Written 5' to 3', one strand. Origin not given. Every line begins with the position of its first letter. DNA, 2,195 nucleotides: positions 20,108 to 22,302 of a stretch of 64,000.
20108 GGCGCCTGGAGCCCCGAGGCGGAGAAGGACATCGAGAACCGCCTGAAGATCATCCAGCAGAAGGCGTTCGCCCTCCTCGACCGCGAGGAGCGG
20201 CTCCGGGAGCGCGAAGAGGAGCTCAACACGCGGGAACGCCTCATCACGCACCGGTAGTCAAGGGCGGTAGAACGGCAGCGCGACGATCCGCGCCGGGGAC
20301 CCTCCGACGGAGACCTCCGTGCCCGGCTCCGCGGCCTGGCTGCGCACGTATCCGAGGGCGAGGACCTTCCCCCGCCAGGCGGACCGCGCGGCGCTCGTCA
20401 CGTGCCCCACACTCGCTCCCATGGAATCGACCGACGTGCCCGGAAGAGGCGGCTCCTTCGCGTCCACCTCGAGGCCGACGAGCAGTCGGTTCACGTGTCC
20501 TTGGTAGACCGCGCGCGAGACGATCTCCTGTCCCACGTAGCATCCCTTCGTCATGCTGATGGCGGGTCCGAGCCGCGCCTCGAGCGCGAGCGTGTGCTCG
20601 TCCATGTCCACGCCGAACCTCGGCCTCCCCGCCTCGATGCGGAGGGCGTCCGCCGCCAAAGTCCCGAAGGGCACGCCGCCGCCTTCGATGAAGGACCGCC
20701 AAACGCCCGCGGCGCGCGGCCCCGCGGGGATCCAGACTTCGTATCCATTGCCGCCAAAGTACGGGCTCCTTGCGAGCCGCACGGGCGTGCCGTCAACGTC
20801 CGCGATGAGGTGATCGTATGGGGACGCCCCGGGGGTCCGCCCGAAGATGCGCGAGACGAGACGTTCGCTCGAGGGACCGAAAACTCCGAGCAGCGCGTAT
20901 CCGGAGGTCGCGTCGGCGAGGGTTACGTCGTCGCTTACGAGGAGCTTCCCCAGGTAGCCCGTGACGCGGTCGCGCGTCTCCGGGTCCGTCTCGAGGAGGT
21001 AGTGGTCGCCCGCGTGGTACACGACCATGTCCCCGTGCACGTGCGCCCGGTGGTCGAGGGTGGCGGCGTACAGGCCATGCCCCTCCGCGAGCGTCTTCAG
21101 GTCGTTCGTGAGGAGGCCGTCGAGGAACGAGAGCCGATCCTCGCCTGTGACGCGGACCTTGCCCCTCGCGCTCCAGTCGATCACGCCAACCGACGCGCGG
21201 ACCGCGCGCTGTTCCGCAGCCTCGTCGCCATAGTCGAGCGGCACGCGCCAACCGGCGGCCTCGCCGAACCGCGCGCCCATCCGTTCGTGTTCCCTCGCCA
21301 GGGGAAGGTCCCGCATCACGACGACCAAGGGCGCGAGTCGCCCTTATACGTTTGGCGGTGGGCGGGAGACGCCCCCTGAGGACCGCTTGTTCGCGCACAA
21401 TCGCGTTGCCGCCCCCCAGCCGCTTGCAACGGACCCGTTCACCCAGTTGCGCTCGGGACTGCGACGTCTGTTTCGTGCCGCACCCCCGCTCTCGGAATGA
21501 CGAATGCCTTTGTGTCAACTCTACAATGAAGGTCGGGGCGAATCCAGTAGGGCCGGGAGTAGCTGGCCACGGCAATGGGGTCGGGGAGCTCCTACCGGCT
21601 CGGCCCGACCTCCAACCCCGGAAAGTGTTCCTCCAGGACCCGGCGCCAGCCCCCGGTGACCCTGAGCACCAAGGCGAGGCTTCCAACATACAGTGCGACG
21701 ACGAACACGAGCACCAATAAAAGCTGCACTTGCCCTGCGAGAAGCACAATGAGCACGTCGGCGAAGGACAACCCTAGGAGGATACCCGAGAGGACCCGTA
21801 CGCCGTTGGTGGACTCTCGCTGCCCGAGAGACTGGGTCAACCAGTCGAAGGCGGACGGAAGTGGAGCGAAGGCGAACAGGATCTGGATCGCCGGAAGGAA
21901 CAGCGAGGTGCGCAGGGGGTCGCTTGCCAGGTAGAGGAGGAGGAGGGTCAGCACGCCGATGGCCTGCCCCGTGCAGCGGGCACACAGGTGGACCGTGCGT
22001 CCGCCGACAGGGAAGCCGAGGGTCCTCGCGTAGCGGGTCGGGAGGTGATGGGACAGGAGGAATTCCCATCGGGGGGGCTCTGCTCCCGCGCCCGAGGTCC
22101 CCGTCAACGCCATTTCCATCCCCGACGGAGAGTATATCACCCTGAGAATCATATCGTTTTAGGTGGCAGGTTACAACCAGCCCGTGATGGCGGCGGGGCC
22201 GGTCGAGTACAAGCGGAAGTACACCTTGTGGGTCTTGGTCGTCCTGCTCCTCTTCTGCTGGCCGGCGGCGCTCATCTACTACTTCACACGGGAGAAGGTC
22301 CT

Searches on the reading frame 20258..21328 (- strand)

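Call 12: search_protein_families(library=pfam, proteins=[window:20258-21328:-], max_evalue=0.001)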
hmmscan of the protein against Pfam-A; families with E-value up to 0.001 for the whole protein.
window:20258-21328:- (356 aa): 2 families
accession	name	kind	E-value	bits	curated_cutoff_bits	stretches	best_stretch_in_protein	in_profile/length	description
PF01571.26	GCV_T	-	2.7e-56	191.1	25.6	1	11-254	2-253/255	Aminomethyltransferase folate-binding domain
PF08669.17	GCV_T_C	-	7.1e-14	51.9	25.9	1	281-354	1-79/80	Glycine cleavage T-protein C-terminal barrel domain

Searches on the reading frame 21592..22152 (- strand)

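Call 12: search_protein_families(library=pfam, proteins=[window:21592-22152:-], max_evalue=0.001)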
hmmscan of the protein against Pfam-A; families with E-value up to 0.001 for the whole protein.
window:21592-22152:- (186 aa): 1 family
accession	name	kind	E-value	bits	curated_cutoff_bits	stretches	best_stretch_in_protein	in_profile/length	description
PF09858.14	DUF2085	-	1.5e-14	54.6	25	1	47-130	9-87/90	Predicted membrane protein (DUF2085)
